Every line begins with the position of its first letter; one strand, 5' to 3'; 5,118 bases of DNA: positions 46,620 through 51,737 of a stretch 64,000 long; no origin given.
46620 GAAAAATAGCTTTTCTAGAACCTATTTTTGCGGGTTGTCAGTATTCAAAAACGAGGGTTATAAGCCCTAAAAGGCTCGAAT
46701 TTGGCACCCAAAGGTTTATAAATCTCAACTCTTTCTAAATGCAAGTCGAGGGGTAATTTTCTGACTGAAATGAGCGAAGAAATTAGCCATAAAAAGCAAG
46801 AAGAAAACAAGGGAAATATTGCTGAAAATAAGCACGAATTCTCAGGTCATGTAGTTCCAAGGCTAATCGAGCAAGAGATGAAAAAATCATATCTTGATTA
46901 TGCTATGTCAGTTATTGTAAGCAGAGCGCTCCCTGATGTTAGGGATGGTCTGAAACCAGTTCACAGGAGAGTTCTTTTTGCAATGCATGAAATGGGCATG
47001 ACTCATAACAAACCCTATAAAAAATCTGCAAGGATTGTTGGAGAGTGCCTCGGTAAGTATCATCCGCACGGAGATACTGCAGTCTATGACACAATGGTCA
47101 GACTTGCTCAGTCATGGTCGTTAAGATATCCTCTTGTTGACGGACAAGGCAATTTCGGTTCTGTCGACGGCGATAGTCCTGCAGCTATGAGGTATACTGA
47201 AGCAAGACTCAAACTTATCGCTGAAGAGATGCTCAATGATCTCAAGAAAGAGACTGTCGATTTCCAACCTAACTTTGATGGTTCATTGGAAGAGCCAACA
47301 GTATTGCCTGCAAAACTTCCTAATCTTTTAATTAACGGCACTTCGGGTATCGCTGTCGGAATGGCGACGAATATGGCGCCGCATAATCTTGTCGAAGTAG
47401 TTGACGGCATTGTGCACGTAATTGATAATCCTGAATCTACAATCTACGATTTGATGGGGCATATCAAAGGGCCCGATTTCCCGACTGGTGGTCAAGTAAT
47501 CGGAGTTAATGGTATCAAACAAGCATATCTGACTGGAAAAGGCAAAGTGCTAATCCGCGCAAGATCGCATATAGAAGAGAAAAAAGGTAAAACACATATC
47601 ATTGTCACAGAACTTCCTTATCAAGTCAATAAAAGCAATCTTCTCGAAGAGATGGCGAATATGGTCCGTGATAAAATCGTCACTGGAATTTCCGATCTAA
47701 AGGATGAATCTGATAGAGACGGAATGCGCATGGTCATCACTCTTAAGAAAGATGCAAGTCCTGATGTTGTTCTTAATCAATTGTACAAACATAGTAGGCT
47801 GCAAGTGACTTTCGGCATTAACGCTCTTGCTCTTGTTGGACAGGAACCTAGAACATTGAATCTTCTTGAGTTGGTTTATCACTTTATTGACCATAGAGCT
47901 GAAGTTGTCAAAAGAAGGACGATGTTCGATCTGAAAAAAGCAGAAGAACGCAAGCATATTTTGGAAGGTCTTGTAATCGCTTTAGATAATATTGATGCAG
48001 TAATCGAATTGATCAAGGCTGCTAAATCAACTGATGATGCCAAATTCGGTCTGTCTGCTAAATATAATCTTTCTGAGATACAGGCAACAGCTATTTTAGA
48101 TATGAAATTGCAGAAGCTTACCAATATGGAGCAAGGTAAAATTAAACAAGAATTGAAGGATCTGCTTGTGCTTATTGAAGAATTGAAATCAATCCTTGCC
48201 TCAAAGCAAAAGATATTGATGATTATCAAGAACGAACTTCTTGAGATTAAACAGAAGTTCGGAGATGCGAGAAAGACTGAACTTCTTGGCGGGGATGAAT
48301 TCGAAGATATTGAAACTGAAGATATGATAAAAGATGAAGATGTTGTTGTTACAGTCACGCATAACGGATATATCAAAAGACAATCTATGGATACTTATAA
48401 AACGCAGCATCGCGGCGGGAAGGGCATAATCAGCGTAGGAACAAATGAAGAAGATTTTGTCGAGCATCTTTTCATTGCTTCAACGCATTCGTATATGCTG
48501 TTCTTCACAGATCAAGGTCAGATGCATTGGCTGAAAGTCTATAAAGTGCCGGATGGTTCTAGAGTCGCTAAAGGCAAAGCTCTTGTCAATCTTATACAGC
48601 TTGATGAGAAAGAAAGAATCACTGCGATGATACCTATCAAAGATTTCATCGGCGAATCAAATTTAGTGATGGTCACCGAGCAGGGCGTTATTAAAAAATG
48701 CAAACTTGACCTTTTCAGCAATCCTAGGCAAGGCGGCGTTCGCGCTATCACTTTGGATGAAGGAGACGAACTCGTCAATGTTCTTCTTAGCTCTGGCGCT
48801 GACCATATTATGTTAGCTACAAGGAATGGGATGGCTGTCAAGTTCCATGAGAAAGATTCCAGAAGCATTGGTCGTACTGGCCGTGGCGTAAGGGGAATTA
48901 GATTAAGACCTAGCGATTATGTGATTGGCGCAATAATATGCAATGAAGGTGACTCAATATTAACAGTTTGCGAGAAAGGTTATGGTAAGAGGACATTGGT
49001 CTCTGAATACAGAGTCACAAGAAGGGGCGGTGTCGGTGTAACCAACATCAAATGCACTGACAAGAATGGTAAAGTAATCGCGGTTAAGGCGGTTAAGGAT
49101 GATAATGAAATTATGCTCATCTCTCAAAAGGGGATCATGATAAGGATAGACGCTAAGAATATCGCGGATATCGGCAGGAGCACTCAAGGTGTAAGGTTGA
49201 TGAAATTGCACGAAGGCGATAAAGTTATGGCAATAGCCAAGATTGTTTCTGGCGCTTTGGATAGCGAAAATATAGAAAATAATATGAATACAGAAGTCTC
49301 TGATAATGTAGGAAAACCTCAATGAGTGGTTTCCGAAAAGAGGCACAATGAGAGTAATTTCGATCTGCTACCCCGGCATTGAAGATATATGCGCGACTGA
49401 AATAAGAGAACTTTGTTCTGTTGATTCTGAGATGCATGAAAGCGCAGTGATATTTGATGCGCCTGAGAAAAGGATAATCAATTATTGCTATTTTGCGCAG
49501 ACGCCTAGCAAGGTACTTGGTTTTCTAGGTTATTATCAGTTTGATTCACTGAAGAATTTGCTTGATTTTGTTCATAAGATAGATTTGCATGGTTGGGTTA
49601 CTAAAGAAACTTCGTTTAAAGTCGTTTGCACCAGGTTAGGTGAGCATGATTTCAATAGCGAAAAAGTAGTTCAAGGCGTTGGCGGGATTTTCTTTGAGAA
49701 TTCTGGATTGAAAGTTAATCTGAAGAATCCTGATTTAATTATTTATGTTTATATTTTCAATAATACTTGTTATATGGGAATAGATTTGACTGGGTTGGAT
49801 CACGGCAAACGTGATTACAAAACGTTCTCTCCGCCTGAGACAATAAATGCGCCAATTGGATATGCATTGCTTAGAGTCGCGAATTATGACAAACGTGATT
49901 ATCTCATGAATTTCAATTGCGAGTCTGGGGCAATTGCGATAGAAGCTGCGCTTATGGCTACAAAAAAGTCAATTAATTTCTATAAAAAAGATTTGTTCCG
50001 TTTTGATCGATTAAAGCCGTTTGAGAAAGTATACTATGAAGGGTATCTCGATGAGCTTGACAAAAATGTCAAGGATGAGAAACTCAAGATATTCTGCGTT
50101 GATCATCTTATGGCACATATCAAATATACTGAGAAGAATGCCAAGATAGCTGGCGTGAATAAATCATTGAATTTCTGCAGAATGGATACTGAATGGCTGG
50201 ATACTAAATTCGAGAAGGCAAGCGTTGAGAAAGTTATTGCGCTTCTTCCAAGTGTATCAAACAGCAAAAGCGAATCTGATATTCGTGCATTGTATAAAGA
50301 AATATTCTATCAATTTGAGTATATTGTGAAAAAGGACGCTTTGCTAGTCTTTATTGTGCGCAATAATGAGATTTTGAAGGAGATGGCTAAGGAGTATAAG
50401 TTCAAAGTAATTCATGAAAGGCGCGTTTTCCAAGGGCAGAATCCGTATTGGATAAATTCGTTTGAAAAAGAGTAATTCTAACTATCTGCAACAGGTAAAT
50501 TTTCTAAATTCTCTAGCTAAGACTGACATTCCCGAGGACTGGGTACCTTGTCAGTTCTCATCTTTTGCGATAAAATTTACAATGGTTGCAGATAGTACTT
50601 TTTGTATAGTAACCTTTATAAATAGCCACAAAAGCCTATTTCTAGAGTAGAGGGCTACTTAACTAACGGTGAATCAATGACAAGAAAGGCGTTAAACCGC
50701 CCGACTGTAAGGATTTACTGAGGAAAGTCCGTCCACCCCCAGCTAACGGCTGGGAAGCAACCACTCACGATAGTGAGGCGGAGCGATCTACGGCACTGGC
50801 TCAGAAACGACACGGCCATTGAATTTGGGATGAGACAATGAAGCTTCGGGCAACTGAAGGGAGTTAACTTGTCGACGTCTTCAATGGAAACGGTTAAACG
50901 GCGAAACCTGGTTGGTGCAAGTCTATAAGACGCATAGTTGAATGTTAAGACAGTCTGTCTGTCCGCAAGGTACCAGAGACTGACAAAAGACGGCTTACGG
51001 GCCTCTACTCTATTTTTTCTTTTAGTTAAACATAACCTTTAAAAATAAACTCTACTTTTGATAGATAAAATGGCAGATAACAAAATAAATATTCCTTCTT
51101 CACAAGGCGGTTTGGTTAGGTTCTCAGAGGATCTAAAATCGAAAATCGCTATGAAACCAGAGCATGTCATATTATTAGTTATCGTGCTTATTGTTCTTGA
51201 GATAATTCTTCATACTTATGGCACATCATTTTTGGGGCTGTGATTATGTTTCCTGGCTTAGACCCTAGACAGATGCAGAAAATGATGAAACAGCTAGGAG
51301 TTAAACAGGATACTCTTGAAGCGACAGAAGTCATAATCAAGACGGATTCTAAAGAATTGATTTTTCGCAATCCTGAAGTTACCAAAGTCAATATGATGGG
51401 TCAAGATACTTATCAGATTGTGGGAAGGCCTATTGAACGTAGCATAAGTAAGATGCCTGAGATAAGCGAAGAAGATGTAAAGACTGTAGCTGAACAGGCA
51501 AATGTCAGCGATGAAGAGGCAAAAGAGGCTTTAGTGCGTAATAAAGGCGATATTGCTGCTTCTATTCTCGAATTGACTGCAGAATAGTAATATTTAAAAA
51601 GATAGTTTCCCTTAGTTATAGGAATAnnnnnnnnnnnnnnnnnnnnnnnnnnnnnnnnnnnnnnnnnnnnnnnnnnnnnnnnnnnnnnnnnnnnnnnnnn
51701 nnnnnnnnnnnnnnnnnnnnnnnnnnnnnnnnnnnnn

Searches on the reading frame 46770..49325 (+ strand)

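Call 29: search_protein_families(library=pfam, proteins=[window:46770-49325:+])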
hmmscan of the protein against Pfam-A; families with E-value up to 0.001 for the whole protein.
window:46770-49325:+ (851 aa): 2 families
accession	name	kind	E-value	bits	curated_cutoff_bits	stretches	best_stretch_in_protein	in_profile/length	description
PF00521.26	DNA_topoisoIV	-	7.2e-165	549.5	31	1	52-490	1-431/432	DNA gyrase/topoisomerase IV, subunit A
PF03989.18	DNA_gyraseA_C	-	9.9e-69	227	27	6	780-823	2-45/48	DNA gyrase C-terminal domain, beta-propeller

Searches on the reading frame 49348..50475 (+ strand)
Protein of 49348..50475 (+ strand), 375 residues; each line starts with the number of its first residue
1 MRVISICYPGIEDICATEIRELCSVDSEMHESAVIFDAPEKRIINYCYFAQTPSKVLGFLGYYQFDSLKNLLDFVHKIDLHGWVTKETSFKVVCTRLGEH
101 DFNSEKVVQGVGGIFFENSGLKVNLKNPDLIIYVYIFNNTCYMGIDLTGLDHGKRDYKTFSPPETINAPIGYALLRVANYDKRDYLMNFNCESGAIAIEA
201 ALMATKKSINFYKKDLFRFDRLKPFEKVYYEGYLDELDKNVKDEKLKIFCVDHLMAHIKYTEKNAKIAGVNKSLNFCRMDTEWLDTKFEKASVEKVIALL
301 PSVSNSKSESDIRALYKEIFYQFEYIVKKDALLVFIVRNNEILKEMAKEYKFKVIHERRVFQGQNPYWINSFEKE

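Call 29: search_protein_families(library=pfam, proteins=[window:49348-50475:+])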
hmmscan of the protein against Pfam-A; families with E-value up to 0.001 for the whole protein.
window:49348-50475:+ (375 aa): 3 families
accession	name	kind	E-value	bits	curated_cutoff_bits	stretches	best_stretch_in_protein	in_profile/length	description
PF01170.24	UPF0020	-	7.3e-24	85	22.3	1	155-363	1-192/197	RMKL-like, methyltransferase domain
PF02926.22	THUMP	-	2e-16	60.6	20.6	1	67-146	3-84/84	THUMP domain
PF22020.1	RlmL_1st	-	0.00019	21.8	27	1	4-57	3-55/55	RlmL ferredoxin-like domain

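Call 30: find_encoding_contigs(protein=window:49348-50475:+, flank=10000, max_places=10)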
Protein window:49348-50475:+ (375 aa): 3 contigs read that carry it; 2 places shown.
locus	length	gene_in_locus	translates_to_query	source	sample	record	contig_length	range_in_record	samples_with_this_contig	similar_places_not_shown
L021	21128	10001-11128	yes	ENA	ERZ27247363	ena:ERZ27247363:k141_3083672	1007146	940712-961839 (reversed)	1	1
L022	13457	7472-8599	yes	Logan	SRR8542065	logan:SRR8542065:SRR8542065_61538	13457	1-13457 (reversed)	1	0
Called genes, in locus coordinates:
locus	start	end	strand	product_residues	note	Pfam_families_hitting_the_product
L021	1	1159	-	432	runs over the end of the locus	-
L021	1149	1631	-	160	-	-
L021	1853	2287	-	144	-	-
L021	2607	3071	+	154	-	-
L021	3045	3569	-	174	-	PF01864:CarS-like, PF01148:CTP_transf_1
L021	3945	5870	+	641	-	PF01261:AP_endonuc_2 (weak)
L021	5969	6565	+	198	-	PF27325:MJ0538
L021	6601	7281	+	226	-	PF04079:SMC_ScpB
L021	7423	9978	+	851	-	PF00521:DNA_topoisoIV, PF03989:DNA_gyraseA_C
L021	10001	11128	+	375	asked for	PF02926:THUMP, PF01170:UPF0020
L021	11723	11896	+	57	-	PF03911:Sec61_beta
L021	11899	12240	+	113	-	PF01849:NAC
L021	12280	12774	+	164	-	-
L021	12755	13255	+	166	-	-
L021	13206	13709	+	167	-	-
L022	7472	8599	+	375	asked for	PF02926:THUMP, PF01170:UPF0020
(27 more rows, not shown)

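Call 31: find_homologous_proteins(query=window:49348-50475:+, max_evalue=1e-30)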
Query window:49348-50475:+ (375 aa): 31 proteins with E <= 1e-30 among 3075 candidates.
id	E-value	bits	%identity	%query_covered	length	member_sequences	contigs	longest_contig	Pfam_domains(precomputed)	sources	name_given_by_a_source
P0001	5.1e-251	850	99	100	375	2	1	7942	PF02926.23,PF01170.25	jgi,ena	-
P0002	5.9e-148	511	59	100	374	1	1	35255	PF13847.13,PF02926.23,PF01170.25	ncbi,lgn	-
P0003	1.7e-147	509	58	100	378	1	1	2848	PF02926.23,PF01170.25,PF22020.3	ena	-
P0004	5.5e-142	491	57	100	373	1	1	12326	PF02926.23,PF01170.25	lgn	-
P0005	4.3e-137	475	56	100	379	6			PF02926.23,PF01170.25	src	-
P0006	1.4e-133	463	51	99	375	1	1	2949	PF02926.23,PF01170.25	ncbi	-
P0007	1.4e-114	401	46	100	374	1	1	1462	PF02926.23,PF01170.25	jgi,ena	-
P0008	9.9e-72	260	39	99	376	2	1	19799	PF01170.25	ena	-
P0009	8.1e-71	257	37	97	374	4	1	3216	PF02926.23,PF01170.25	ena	-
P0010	4.9e-70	254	36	100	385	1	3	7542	PF05175.21,PF02926.23,PF01170.25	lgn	-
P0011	2.2e-68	249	37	100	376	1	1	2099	PF01170.25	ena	-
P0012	3.3e-68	248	38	100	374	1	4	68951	PF01170.25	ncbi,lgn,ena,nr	ncbi:MAG: hypothetical protein KJ583_04155 [Nanoarchaeota archaeon]|nr:hypothetical protein [Nanoarc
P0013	2.7e-65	239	35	100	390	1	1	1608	PF02926.23,PF01170.25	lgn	-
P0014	3.0e-63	232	35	97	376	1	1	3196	PF02926.23,PF01170.25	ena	-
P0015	4.5e-62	228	37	100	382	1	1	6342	PF01170.25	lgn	-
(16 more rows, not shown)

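Call 32: find_encoding_contigs(protein=P0001, flank=10000, max_places=10)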
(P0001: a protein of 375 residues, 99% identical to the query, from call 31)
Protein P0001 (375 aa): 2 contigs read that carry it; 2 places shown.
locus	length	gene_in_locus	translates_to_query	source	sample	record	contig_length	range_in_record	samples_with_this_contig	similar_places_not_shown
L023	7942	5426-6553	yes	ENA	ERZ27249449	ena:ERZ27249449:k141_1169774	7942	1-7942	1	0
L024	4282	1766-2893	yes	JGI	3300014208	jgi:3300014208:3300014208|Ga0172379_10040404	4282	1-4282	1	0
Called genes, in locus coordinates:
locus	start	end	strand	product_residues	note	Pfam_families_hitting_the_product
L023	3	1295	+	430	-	?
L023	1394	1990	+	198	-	PF27325:MJ0538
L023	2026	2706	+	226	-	PF04079:SMC_ScpB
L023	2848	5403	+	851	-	PF00521:DNA_topoisoIV, PF03989:DNA_gyraseA_C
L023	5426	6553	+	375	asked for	PF02926:THUMP, PF01170:UPF0020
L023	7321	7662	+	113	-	PF01849:NAC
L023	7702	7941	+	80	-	?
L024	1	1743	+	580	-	?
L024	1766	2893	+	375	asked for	PF02926:THUMP, PF01170:UPF0020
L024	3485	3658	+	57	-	PF03911:Sec61_beta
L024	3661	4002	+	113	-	PF01849:NAC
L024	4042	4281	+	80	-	?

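Call 33: find_encoding_contigs(protein=P0002, flank=10000, max_places=10)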
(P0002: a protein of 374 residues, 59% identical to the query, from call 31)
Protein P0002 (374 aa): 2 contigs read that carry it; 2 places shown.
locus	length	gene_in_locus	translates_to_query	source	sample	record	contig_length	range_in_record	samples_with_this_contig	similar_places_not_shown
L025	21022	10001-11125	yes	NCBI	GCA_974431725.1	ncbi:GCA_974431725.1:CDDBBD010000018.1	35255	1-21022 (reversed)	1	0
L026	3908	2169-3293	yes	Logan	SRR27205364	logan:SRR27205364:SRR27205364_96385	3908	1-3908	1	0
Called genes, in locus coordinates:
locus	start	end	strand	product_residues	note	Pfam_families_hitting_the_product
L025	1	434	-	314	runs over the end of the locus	PF01142:TruD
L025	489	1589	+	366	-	PF01266:DAO (faint), PF01494:FAD_binding_3, PF05834:Lycopene_cycl (weak), PF07992:Pyr_redox_2 (faint), PF13450:NAD_binding_8 (weak)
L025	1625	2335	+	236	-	-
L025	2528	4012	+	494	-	-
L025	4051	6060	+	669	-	PF01261:AP_endonuc_2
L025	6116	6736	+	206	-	PF27325:MJ0538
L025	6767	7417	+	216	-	PF04079:SMC_ScpB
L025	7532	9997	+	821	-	PF00521:DNA_topoisoIV, PF03989:DNA_gyraseA_C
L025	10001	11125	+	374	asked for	PF02926:THUMP, PF01170:UPF0020, PF13847:Methyltransf_31 (faint)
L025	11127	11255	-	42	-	-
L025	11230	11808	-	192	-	PF02661:Fic (weak)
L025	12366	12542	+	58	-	PF03911:Sec61_beta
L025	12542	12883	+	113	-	PF03672:UPF0154 (faint), PF01849:NAC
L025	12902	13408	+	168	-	-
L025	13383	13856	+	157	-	-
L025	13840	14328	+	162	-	-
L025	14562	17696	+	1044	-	PF00133:tRNA-synt_1, PF09334:tRNA-synt_1g, PF01406:tRNA-synt_1e (weak), PF08264:Anticodon_1, PF19302:DUF5915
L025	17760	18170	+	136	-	PF02308:MgtC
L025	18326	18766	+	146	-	-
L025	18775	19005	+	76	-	-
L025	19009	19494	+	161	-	-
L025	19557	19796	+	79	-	-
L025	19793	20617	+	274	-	-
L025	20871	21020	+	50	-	?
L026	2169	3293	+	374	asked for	PF02926:THUMP, PF01170:UPF0020, PF13847:Methyltransf_31 (faint)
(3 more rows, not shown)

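Call 84: find_encoding_contigs(protein=P0004, flank=10000, max_places=4)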
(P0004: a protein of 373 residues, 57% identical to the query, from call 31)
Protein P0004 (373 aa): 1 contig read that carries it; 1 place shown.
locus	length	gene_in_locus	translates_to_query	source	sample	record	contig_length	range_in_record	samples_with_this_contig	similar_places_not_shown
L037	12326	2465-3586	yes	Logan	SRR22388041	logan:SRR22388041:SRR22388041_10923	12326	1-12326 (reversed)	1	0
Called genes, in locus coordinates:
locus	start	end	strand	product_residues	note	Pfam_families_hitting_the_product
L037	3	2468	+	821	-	?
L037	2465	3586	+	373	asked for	PF02926:THUMP, PF01170:UPF0020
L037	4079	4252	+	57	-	PF03911:Sec61_beta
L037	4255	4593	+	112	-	PF01849:NAC, PF19026:UBA_HYPK (weak)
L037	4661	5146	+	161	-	-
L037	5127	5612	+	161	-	-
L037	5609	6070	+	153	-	-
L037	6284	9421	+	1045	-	PF00133:tRNA-synt_1, PF09334:tRNA-synt_1g, PF01406:tRNA-synt_1e, PF08264:Anticodon_1, PF19302:DUF5915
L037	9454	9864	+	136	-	PF02308:MgtC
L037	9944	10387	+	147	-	-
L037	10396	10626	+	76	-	-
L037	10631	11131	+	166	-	-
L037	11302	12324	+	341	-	?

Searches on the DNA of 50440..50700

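Call 14: search_rna_families(source=window, start=50440, end=50700, threshold=evalue, max_evalue=10)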
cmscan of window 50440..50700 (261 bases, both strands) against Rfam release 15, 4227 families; matches with E-value up to 10: 1.
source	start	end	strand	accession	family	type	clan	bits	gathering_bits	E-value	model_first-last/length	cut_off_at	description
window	50552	50660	+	RF01610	ceN104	Gene; snRNA; snoRNA; HACA-box;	-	22.3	65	0.07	1-153/153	no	Caenorhabditis snoRNA ceN104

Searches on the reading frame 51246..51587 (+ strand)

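Call 29: search_protein_families(library=pfam, proteins=[window:51246-51587:+])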
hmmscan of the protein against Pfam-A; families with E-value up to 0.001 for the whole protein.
window:51246-51587:+ (113 aa): 2 families
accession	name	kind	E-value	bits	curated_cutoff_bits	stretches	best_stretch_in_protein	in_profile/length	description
PF01849.23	NAC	-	3.8e-16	59.2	21.3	1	7-62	1-54/57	NAC domain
PF19026.7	UBA_HYPK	-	4.2e-05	23.3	27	1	73-110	3-40/41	HYPK UBA domain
